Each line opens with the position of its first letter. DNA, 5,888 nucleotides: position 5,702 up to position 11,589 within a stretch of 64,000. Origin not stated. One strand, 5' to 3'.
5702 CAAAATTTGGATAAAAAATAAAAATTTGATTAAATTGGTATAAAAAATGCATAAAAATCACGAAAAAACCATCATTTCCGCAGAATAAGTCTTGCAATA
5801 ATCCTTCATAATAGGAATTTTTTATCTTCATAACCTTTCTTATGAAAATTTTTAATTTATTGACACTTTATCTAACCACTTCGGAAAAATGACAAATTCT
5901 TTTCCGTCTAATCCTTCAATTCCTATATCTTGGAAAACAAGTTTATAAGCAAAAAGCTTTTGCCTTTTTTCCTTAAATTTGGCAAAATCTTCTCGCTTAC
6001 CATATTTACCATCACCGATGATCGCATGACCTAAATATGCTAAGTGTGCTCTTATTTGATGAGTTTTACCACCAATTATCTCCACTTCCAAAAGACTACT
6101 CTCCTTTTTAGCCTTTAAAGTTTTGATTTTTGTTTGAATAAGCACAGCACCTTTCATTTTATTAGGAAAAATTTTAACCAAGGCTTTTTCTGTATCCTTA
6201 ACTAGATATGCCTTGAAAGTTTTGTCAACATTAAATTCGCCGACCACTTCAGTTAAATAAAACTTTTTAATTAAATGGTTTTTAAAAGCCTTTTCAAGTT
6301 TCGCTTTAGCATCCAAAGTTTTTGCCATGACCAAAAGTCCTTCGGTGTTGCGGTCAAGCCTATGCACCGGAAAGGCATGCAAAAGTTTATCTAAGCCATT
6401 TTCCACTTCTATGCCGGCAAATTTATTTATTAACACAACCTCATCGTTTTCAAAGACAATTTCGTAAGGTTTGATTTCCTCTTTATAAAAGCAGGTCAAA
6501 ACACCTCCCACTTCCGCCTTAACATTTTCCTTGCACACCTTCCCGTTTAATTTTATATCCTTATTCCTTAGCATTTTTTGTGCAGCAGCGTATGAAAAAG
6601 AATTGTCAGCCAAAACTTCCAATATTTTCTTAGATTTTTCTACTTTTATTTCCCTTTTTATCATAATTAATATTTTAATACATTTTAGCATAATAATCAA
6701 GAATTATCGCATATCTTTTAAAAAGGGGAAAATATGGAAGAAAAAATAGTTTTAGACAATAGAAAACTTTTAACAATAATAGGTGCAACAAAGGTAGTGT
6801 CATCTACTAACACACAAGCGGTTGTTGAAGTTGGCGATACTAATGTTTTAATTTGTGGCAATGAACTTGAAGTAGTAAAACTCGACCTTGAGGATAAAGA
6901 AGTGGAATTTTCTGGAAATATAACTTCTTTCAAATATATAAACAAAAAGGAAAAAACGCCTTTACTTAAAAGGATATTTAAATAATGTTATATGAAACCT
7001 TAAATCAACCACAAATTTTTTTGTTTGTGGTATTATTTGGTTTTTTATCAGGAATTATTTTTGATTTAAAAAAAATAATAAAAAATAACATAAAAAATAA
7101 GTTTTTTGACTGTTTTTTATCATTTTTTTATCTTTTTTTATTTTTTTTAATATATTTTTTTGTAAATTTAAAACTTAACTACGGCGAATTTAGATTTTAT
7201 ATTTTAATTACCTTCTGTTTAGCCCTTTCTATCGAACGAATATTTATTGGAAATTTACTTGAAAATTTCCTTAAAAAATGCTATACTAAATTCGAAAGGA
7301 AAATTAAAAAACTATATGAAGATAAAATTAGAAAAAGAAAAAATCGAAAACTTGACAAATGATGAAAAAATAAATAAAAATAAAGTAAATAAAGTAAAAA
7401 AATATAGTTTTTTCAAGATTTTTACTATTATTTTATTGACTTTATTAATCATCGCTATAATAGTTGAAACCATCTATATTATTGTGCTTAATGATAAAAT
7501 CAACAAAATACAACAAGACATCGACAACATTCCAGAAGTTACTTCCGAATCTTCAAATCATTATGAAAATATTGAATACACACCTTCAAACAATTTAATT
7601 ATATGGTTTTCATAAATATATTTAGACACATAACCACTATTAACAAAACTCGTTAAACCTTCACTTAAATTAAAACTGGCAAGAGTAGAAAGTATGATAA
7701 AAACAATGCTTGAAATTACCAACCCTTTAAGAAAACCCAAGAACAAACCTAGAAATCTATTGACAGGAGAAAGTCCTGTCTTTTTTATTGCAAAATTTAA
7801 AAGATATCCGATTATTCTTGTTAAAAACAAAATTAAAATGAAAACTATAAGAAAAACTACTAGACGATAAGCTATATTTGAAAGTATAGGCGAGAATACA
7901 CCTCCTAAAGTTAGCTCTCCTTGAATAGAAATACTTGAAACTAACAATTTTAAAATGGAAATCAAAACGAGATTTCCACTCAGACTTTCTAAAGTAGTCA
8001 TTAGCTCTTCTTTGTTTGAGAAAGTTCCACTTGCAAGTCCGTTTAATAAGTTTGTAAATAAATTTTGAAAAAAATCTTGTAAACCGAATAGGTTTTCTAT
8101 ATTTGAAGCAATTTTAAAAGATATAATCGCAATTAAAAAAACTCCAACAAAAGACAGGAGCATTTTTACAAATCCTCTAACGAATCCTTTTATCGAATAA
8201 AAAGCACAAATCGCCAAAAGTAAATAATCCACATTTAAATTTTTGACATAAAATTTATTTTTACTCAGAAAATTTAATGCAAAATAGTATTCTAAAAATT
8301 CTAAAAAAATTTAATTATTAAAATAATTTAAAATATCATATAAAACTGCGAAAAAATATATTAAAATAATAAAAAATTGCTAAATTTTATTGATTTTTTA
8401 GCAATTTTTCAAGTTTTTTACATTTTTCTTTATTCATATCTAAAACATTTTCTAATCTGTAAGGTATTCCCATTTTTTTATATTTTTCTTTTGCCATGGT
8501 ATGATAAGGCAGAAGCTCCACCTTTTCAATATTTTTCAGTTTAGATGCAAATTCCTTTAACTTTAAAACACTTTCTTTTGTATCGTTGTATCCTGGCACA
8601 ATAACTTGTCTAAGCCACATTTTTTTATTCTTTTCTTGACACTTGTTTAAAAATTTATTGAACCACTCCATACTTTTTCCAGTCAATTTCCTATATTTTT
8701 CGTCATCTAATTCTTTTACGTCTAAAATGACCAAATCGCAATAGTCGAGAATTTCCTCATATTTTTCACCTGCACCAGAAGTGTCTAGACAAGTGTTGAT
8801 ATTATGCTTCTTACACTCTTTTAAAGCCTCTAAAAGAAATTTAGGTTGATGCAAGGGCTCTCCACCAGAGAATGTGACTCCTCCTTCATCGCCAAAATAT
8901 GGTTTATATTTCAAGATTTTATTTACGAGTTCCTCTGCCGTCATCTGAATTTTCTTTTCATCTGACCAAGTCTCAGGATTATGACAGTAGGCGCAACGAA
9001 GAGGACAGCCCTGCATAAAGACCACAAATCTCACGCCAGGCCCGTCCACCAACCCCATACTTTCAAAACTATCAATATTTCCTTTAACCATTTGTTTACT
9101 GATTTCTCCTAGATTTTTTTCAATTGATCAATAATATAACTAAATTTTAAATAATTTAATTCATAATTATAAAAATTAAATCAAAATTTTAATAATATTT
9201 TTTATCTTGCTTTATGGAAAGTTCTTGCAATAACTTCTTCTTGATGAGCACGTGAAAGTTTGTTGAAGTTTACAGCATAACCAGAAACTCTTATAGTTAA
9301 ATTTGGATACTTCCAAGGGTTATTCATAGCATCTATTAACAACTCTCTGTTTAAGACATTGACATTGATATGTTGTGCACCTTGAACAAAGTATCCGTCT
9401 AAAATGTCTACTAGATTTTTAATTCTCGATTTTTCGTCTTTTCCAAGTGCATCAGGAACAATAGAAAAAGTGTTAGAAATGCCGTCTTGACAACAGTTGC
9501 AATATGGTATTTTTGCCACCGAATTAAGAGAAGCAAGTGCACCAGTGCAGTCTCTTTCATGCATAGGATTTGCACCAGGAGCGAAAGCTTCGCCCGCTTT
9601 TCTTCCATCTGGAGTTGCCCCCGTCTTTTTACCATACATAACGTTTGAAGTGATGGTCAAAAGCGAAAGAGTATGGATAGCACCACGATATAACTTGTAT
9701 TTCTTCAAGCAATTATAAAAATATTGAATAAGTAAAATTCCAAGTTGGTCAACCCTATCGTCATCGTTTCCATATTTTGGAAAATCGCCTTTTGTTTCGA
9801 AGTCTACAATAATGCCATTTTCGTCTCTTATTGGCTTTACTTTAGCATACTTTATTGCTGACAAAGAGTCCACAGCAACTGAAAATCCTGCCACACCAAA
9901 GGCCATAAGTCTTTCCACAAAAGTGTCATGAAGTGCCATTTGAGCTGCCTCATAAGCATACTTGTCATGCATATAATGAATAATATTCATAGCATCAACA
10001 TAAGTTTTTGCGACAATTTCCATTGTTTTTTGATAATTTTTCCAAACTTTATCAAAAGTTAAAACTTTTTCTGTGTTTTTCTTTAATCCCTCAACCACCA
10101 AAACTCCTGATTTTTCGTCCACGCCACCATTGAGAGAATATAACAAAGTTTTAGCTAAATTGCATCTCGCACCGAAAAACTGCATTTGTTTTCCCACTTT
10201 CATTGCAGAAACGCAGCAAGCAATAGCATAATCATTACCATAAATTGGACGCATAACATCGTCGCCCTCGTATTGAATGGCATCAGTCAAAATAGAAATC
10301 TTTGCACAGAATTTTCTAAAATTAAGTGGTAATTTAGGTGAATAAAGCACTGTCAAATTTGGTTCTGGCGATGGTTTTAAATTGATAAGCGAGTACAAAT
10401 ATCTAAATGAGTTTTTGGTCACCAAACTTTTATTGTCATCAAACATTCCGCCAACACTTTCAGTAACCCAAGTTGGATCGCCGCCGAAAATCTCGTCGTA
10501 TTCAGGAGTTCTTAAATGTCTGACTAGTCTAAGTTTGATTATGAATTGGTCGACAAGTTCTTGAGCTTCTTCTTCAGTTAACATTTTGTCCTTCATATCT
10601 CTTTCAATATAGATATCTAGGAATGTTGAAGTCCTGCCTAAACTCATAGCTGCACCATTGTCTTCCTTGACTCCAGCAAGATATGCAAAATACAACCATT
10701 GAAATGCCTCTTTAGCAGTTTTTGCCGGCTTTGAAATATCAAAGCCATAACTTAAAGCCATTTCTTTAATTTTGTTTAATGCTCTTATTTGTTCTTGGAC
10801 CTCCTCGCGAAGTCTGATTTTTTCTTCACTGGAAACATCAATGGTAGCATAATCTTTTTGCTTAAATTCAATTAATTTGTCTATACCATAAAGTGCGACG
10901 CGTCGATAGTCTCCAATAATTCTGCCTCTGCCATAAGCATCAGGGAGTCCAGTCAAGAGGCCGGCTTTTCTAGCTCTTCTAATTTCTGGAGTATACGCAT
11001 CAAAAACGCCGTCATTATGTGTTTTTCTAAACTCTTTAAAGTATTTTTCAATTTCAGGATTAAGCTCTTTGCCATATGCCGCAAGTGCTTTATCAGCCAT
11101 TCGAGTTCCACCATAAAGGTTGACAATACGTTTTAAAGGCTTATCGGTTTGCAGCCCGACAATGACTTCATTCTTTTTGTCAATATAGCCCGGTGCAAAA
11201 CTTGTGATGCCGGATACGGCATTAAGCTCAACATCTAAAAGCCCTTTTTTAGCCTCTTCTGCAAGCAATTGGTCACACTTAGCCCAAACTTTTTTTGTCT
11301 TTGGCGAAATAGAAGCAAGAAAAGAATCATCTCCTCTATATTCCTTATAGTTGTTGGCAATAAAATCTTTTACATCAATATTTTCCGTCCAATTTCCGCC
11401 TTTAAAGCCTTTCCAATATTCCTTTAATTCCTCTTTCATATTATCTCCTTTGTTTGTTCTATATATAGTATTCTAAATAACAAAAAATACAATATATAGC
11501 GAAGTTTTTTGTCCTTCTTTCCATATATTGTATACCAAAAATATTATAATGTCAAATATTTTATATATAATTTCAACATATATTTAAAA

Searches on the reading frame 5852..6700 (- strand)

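Call 11: search_protein_families(library=pfam, proteins=[window:5852-6700:-], max_evalue=0.001)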
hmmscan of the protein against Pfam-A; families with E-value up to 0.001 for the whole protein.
window:5852-6700:- (282 aa): 1 family
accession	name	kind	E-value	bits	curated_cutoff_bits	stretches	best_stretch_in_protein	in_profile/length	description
PF00849.27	PseudoU_synth_2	-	1.6e-27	97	26.8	1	97-221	27-151/152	RNA pseudouridylate synthase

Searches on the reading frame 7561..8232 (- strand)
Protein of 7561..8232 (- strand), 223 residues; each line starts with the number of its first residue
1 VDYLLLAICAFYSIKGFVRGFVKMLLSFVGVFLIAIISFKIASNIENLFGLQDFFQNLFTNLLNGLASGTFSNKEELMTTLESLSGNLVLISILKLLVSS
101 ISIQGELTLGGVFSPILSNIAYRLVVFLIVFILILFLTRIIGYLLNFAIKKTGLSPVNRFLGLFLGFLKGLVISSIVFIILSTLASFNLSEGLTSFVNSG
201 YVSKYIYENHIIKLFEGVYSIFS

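Call 11: search_protein_families(library=pfam, proteins=[window:7561-8232:-], max_evalue=0.001)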
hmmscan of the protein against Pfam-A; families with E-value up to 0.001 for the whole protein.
window:7561-8232:- (223 aa): 1 family
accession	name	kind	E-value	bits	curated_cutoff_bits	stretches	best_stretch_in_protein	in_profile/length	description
PF02674.22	Colicin_V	-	4.2e-20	72.6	29.3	1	1-188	1-125/144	Colicin V production protein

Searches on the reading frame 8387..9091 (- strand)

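Call 11: search_protein_families(library=pfam, proteins=[window:8387-9091:-], max_evalue=0.001)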
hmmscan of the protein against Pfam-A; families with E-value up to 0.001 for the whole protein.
window:8387-9091:- (234 aa): 2 families
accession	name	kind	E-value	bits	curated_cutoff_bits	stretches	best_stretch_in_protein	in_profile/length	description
PF04055.27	Radical_SAM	-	2.5e-24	86.8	29.5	1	23-175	1-162/166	Radical SAM superfamily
PF13353.11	Fer4_12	-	3.3e-21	76.5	22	1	15-134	1-124/137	4Fe-4S single cluster domain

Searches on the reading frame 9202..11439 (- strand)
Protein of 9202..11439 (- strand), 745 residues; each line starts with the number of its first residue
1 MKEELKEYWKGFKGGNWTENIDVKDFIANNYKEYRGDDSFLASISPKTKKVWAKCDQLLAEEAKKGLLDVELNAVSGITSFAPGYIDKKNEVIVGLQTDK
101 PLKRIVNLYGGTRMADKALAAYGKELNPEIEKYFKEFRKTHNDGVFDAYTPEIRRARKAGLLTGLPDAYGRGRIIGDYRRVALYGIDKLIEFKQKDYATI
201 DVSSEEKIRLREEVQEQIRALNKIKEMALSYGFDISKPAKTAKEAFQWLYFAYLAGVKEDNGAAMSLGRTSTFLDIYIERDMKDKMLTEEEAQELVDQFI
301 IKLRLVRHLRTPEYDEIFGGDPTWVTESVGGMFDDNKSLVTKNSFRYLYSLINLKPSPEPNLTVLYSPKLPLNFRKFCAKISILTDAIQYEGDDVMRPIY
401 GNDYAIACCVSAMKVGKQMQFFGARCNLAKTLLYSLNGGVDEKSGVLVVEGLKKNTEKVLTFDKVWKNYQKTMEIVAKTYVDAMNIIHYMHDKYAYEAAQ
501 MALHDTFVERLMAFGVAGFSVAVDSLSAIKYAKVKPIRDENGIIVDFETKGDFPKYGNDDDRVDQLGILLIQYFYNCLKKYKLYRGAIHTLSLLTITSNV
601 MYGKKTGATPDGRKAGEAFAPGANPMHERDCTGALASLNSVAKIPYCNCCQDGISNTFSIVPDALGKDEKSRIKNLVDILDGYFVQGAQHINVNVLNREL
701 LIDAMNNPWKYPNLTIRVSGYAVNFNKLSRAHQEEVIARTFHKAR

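Call 11: search_protein_families(library=pfam, proteins=[window:9202-11439:-], max_evalue=0.001)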
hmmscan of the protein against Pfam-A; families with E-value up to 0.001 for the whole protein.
window:9202-11439:- (745 aa): 2 families
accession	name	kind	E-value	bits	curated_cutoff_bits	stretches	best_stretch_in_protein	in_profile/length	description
PF02901.20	PFL-like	-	1.7e-198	661.8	24.3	1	19-603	3-647/647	Pyruvate formate lyase-like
PF01228.26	Gly_radical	-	5.7e-36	123.7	22.2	1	619-726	1-106/106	Glycine radical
